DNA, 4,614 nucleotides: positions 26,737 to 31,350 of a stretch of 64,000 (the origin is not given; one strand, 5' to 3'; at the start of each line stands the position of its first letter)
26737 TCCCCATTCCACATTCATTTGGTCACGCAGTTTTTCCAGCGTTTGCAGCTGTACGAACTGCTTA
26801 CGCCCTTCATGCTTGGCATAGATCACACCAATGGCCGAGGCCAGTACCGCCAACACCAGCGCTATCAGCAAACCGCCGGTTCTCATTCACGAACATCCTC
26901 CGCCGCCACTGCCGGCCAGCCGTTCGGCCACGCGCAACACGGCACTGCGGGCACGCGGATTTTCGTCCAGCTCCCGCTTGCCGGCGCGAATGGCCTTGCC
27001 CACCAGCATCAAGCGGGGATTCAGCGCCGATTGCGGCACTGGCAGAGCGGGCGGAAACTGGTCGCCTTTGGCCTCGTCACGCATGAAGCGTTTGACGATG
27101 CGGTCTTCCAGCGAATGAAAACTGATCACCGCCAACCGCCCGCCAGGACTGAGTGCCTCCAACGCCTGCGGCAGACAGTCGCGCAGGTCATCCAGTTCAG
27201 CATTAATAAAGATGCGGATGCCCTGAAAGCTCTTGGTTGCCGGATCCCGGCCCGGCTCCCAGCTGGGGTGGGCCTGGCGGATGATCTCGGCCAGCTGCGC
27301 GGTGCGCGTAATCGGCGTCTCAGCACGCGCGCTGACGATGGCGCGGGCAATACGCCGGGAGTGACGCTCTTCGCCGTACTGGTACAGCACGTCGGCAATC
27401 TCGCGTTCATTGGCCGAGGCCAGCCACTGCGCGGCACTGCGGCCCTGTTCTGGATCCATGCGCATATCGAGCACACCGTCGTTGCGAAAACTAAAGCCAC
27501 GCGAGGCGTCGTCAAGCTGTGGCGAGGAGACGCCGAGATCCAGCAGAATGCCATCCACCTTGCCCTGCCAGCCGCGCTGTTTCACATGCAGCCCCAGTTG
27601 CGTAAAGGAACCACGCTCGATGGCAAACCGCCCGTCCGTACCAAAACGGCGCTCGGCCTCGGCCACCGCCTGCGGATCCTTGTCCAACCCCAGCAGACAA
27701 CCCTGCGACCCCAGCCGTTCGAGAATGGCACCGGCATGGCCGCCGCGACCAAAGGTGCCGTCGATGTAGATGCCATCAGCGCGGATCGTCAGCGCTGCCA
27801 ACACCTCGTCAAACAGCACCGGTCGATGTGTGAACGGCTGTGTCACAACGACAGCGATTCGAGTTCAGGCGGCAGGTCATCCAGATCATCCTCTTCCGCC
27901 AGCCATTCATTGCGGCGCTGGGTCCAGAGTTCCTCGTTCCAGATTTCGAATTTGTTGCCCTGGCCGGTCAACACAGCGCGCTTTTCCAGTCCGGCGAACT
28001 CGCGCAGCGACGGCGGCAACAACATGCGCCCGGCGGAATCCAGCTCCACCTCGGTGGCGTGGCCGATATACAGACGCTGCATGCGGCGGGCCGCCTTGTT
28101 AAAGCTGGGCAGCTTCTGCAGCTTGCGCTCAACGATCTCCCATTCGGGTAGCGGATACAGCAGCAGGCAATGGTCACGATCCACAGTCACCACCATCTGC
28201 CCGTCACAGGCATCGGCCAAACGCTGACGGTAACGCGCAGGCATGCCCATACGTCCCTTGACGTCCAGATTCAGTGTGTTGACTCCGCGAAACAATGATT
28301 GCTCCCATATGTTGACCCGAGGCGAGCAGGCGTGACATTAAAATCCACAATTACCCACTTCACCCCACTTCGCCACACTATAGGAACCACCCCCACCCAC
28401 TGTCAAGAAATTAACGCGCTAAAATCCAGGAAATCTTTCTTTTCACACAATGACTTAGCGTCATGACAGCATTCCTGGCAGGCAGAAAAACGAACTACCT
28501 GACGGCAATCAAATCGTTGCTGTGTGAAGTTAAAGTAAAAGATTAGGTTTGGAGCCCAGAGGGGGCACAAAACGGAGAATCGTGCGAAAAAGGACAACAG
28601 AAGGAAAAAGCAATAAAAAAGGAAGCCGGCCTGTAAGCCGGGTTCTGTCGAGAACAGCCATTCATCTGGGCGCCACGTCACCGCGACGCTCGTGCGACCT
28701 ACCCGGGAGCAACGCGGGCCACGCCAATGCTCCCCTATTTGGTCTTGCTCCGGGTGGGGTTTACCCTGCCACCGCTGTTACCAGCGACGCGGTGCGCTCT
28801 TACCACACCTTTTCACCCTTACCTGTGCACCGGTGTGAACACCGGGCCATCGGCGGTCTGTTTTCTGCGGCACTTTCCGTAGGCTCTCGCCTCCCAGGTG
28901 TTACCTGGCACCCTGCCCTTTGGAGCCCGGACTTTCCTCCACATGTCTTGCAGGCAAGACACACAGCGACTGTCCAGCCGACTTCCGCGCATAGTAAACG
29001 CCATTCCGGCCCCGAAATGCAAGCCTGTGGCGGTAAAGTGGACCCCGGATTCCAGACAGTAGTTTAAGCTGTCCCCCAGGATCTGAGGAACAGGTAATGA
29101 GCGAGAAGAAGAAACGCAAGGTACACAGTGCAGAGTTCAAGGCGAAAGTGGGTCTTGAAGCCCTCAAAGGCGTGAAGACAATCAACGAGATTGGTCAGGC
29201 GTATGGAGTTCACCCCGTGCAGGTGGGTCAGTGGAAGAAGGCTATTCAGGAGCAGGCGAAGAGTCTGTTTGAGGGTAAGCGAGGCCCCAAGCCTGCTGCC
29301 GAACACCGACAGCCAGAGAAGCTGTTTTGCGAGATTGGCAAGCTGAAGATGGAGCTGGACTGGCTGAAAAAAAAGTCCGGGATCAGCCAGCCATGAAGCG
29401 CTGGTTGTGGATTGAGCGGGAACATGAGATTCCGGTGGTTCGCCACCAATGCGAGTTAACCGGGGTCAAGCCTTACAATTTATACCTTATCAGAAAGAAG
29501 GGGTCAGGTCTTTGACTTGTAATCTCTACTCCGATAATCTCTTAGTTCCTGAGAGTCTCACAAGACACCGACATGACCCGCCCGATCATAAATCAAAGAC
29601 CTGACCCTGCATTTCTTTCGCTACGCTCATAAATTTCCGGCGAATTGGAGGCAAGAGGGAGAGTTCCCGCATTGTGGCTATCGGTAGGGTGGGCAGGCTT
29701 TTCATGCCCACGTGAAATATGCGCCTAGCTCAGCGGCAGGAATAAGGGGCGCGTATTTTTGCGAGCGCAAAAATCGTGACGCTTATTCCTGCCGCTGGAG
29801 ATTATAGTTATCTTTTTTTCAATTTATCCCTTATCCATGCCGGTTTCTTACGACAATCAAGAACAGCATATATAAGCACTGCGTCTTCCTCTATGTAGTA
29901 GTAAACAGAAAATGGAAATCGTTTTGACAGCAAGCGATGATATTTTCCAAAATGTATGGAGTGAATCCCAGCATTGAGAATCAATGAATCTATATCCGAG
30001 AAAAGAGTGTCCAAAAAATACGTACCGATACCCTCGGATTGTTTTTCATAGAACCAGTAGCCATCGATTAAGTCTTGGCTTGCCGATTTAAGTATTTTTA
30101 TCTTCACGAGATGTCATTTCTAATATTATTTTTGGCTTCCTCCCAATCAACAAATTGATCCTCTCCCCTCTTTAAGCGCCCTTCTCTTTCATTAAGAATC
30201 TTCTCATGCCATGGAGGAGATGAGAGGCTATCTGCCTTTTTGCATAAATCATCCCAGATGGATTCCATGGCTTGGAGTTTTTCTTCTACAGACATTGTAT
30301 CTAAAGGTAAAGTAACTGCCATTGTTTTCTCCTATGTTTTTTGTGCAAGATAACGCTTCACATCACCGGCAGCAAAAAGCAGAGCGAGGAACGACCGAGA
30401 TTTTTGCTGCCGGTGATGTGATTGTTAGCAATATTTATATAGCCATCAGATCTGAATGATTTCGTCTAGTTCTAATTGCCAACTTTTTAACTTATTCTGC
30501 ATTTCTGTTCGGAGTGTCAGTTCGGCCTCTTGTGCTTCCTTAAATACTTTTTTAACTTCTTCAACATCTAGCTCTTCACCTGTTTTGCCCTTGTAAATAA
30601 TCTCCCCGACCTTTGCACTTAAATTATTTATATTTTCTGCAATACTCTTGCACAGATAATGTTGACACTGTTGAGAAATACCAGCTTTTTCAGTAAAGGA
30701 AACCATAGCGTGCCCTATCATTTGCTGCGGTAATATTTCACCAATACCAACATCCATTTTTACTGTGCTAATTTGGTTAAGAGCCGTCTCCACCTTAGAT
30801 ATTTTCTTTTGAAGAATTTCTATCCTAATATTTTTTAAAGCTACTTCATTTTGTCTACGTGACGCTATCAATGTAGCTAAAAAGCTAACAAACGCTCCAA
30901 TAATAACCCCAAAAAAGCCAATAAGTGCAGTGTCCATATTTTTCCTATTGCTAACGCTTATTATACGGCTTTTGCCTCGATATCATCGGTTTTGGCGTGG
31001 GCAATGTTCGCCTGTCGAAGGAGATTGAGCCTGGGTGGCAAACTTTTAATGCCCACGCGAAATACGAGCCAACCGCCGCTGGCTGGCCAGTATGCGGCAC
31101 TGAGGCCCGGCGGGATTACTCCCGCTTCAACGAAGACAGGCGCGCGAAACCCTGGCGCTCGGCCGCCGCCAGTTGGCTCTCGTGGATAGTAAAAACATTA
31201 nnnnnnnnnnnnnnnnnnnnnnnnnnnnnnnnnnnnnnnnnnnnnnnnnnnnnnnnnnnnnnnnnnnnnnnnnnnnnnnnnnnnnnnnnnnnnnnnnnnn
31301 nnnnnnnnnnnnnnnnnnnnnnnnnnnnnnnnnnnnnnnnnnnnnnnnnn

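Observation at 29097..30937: IS3-remnant-bounded low-GC islet carrying a ParE/RelE-type TA pair and a membrane-anchored coiled-coil protein, each followed by a perfect long hairpin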

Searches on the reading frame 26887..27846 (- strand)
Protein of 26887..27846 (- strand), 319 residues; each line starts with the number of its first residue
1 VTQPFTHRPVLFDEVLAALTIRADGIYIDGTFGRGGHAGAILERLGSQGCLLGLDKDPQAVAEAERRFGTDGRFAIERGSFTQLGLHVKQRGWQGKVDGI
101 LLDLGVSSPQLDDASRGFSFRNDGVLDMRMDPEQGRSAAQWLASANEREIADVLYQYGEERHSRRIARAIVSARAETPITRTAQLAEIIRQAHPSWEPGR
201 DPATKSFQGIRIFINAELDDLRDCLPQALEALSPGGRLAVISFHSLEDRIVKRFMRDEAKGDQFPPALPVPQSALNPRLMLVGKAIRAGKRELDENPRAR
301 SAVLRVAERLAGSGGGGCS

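Call 47: find_related_loci(query=window:26887-27846:-, collection=genome_contigs, flank=10000)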
Query window:26887-27846:- (319 aa) in genome_contigs; peptide patterns used: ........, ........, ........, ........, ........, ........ (x = any residue, [..] = any of these).
349 stretches matched a pattern; 295 encode a relative of the query (tblastn E <= 1e-3); the best 80 are kept; 80 distinct loci.
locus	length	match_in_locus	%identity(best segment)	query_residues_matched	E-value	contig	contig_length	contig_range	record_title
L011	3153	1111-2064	93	1-318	0e+0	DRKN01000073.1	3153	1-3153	MAG TPA_asm: Gammaproteobacteria bacterium isolate HyVt-441 HyVt-441_k145_262503, whole genome shotgun sequence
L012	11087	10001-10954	92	1-318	0e+0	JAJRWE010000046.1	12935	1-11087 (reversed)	MAG: Gammaproteobacteria bacterium isolate Dive96_bin2.149 k141_596643, whole genome shotgun sequence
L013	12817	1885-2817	94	1-311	0e+0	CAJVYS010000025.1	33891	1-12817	MAG TPA_asm: uncultured Gammaproteobacteria bacterium isolate DRR093004_bin.26_MetaBAT_v2.12.1_MAG genome assembly, cont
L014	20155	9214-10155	88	1-314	0e+0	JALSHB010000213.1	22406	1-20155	MAG: Chromatiales bacterium isolate 354-166_metabat1_scaf2bin.062 354-166_scaffold_856_c1, whole genome shotgun sequence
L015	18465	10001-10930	64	1-310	4e-132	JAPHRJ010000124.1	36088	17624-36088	MAG: Gammaproteobacteria bacterium isolate N2D-Bin_13 c_000000029876, whole genome shotgun sequence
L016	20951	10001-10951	66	1-315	2e-130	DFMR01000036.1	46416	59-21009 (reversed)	MAG TPA_asm: Proteobacteria bacterium UBA3588 UBA3588_contig_160, whole genome shotgun sequence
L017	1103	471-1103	94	1-211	3e-141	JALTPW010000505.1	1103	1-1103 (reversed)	MAG: Chromatiales bacterium isolate S140_maxbin2_scaf2bin.116 S140_NODE_256162_length_1103_cov_4.889344, whole genome sh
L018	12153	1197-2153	66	1-319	6e-128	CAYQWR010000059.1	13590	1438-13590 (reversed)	MAG TPA_asm: uncultured Thiohalomonas sp. isolate binchicken_co151_64 genome assembly, contig: NODE_6653_length_13590_co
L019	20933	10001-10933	65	6-318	3e-121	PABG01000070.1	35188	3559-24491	MAG: Gammaproteobacteria bacterium isolate NAT125 MHASMcontig_919660, whole genome shotgun sequence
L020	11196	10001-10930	62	1-310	4e-120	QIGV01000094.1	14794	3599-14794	MAG: Gammaproteobacteria bacterium isolate SZUA-140 Ga0063293_10003571, whole genome shotgun sequence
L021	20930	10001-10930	64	7-318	5e-120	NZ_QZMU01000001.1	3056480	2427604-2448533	Thiohalobacter thiocyanaticus strain Hrh1 Consensus0, whole genome shotgun sequence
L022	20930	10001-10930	61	1-310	2e-127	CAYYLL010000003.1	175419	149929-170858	MAG TPA_asm: uncultured Thioalkalispiraceae bacterium isolate SRP128015_co1_207 genome assembly, contig: NODE_9_length_1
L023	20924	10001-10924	60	1-308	1e-117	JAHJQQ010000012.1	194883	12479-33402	MAG: Gammaproteobacteria bacterium isolate OS_PC_MetaG.mb.114 OS_PC_MetaG.mb.114_k141_194322, whole genome shotgun seque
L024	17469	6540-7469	58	2-311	8e-118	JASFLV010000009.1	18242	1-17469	MAG: Thioalkalispiraceae bacterium isolate D0817M20remetaG_Bin_170 D0817M20remetaG_FD_scaffold_346_c1, whole genome shot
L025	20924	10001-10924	58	2-309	4e-117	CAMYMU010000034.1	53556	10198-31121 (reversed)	MAG: uncultured Ectothiorhodospiraceae bacterium isolate ES_Gamma_071 genome assembly, contig: scaffold_302, whole genom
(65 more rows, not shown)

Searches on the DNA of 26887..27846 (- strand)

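Call 48: search_rna_families(sources=[L011, L012, L013, L014], threshold=gathering)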
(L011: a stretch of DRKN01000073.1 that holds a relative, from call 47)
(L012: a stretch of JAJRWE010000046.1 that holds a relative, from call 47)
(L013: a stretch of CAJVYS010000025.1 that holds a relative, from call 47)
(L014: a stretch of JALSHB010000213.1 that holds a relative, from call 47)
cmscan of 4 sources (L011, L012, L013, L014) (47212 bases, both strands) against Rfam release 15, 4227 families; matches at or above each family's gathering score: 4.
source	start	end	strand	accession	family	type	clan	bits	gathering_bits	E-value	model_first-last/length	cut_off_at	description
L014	7826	8194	+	RF00010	RNaseP_bact_a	Gene; ribozyme;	CL00002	342.8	100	8.3e-112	1-367/367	no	Bacterial RNase P class A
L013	740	1109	+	RF00010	RNaseP_bact_a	Gene; ribozyme;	CL00002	339.5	100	1.1e-110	1-367/367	no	Bacterial RNase P class A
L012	8859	9229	+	RF00010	RNaseP_bact_a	Gene; ribozyme;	CL00002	337.3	100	6e-110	1-367/367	no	Bacterial RNase P class A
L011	1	210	+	RF00010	RNaseP_bact_a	Gene; ribozyme;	CL00002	195.8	100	5.6e-62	143-367/367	5'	Bacterial RNase P class A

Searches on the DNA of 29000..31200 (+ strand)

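Call 11: search_dna_similar(query=window:29000-31200:+, collection=plasmids, mode=distant, max_rows=15)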
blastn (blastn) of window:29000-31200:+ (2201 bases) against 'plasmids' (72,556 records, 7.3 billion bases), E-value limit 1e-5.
Records with a match: 48; places in all: 192; records where one place covers at least 80% of the query: 0.
Best place of each record, by identity: 80-90% 6; 60-80% 42.
By first word of the organism name: Pseudomonas 33; Providencia 5; Janthinobacterium 2; Acidithiobacillus 2; Methylomagnum 1; Massilia 1; Methylobacter 1; Methylomonas 1; Burkholderia 1; Nitrosococcus 1.
By predicted mobility (MOB-suite, as given by PLSDB): non-mobilizable 41; conjugative 6; mobilizable 1.
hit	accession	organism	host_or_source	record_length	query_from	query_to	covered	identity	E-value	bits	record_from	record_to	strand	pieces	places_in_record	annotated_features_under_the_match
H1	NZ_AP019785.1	Methylomagnum ishizawai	-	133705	35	467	20%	68.8%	1e-35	159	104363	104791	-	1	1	hypothetical protein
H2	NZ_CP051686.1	Massilia forsythiae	cell culture,Flower of Forsythia koreana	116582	35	438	18%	70.1%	7e-38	168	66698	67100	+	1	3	IS3 family transposase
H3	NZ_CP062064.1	Janthinobacterium sp. HH102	whole organism,water rainwater-tap ...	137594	35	381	16%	72.0%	3e-37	166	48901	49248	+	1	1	none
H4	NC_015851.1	Acidithiobacillus caldus SM-1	-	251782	24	382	16%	69.1%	3e-30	141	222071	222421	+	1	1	none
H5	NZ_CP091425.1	Methylobacter sp. YRD-M1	isolate,wetland soil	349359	35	389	16%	68.2%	8e-25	123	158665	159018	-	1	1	hypothetical protein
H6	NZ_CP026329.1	Acidithiobacillus caldus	pure culture,spring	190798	35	382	16%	68.4%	2e-25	126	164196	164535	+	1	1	IS3 family transposase | hypothetical protein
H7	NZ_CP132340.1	Janthinobacterium sp. J1-1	pure culture,Mixed solution of sediment ...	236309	34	376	16%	69.3%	1e-23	120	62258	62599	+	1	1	IS3 family transposase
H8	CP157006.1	Methylomonas sp. AM2-LC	-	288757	35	384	16%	66.4%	5e-15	92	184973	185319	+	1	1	record has no annotation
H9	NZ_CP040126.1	Pseudomonas aeruginosa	Homo sapiens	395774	60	377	14%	69.3%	8e-25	123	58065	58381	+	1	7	IS3-like element ISPpu29 family transposase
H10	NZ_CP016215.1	Pseudomonas aeruginosa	Homo sapiens,sputum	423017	60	377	14%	69.3%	8e-25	123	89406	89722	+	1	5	none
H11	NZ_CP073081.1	Pseudomonas aeruginosa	Homo sapiens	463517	60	377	14%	69.3%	8e-25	123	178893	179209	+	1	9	IS3-like element ISPpu29 family transposase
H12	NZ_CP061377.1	Pseudomonas aeruginosa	Homo sapiens,urine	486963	60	377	14%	69.3%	8e-25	123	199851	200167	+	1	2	IS3-like element ISPpu29 family transposase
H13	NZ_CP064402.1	Pseudomonas aeruginosa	Homo sapiens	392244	60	377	14%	69.3%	8e-25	123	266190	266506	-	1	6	IS3-like element ISPpu29 family transposase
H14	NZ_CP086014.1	Pseudomonas aeruginosa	Homo sapiens,skin secretions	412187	60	377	14%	69.3%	8e-25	123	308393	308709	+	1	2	IS3-like element ISPpu29 family transposase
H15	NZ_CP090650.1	Pseudomonas aeruginosa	Homo sapiens,cell culture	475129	60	377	14%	69.3%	8e-25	123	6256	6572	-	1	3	IS3-like element ISPpu29 family transposase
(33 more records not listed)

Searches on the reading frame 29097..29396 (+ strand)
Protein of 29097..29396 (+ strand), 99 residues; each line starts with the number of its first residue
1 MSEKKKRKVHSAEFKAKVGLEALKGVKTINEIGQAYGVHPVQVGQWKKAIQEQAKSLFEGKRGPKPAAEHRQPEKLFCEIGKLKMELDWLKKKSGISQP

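Call 10: search_protein_families(library=pfam, proteins=[window:29097-29396:+], max_evalue=0.1)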
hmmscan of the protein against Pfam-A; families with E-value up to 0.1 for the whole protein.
window:29097-29396:+ (99 aa): 5 families
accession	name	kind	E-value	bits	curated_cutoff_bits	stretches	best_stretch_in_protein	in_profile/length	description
PF01527.26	HTH_Tnp_1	-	5.1e-06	27.1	24.1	1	5-76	2-70/75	Transposase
PF13518.12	HTH_28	-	0.00027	21.4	25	1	14-64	1-51/52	Helix-turn-helix domain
PF13542.12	HTH_Tnp_ISL3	-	0.012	15.5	27.4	0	6-45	8-45/51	Helix-turn-helix domain of transposase family ISL3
PF13551.12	HTH_29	-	0.02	15.4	28.1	1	15-67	1-54/64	Winged helix-turn helix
PF13384.12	HTH_23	-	0.095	13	24.6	0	26-51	17-42/50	Homeodomain-like domain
